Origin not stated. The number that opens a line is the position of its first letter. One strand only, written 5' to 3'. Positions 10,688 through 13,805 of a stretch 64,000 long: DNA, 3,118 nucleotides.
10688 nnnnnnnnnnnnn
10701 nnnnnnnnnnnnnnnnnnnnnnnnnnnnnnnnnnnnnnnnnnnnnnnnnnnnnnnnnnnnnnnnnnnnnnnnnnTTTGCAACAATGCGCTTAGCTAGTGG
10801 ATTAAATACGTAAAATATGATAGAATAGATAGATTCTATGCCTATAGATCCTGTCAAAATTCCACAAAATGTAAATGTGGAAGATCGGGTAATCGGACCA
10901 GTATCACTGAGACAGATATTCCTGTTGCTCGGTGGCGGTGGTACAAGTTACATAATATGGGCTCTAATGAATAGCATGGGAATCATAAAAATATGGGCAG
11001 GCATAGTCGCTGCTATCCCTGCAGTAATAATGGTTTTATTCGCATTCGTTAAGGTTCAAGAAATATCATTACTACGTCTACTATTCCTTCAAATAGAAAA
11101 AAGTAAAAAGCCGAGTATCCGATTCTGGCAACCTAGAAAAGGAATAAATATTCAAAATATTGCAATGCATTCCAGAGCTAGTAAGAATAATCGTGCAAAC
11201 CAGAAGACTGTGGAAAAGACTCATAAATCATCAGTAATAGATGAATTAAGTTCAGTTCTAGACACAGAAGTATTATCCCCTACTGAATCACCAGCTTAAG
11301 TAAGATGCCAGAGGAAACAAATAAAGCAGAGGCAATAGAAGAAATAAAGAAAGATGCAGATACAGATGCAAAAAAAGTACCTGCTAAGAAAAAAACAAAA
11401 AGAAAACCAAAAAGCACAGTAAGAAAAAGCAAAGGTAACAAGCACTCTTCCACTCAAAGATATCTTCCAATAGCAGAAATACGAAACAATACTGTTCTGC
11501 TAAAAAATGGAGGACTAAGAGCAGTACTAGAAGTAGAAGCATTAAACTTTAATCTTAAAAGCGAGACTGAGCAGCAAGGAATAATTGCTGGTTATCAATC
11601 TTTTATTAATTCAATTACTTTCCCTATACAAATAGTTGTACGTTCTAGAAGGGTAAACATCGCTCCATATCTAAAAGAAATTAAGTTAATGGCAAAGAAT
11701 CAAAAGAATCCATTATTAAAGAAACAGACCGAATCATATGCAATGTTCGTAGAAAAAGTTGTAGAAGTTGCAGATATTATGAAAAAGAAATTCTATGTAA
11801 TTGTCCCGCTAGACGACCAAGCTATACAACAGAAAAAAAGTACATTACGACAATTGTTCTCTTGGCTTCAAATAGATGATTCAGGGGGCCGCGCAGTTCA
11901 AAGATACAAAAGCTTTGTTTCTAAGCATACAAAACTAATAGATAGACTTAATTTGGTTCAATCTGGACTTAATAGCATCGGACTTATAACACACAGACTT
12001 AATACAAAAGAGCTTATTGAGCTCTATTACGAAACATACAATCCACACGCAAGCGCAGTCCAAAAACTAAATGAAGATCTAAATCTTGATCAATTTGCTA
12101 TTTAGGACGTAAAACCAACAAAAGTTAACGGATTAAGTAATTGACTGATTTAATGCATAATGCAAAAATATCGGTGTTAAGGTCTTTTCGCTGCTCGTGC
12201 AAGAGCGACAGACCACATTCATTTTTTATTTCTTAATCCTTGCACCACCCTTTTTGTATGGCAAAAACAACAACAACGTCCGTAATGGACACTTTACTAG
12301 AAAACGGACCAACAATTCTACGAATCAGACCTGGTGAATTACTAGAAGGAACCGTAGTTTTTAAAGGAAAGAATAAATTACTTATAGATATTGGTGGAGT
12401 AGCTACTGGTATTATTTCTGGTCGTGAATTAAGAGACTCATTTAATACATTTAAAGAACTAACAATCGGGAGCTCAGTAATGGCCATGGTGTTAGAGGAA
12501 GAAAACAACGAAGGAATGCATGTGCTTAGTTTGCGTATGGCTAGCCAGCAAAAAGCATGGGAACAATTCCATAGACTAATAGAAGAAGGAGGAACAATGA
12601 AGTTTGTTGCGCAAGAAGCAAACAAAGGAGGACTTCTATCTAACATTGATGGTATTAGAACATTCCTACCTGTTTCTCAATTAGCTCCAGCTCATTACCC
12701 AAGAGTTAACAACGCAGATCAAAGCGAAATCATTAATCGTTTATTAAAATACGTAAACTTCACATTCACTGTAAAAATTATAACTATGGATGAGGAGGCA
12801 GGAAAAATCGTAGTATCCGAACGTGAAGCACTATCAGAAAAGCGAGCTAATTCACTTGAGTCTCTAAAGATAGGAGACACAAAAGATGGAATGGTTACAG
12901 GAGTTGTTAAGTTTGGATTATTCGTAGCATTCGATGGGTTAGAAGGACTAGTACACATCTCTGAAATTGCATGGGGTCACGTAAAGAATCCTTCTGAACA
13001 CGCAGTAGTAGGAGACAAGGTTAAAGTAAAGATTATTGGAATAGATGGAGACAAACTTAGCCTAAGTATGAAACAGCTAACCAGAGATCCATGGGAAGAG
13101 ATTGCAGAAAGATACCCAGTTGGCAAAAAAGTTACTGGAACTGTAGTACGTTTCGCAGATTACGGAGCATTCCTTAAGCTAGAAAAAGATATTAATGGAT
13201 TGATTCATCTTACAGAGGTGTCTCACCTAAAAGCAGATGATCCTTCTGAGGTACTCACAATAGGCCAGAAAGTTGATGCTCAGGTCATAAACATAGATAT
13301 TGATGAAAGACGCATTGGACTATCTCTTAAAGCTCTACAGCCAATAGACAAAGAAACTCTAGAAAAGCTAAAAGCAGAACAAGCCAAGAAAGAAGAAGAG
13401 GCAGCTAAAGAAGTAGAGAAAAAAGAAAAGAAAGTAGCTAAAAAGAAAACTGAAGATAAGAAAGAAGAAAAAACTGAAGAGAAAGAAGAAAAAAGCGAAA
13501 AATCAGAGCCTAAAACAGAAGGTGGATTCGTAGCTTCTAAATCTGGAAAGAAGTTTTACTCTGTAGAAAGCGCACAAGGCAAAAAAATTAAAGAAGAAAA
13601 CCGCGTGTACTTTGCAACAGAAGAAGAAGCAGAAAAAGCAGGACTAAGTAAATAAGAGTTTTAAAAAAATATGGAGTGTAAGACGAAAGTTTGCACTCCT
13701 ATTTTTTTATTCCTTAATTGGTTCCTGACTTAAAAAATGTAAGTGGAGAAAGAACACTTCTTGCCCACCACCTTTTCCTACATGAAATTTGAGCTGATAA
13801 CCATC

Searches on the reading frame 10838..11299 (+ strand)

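Call 68: search_protein_families(library=pfam, proteins=[window:10838-11299:+], max_evalue=0.000001)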
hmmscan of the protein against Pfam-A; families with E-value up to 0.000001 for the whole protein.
window:10838-11299:+ (153 aa): 1 family
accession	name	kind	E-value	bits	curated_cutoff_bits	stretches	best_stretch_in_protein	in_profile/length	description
PF12666.12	PrgI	-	3.1e-10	40.9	27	1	7-92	1-86/91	PrgI family protein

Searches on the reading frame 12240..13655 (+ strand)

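Call 69: search_protein_families(library=pfam, proteins=[window:12240-13655:+], max_evalue=0.000001)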
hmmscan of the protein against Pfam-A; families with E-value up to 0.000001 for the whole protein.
window:12240-13655:+ (471 aa): 2 families
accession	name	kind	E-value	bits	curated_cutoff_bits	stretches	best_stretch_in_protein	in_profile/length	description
PF00575.29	S1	-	5.5e-37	126.4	22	2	210-277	3-73/74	S1 RNA binding domain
PF23459.1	S1_RRP5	-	2.7e-10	41.1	27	0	295-363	4-72/72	RRP5 S1 domain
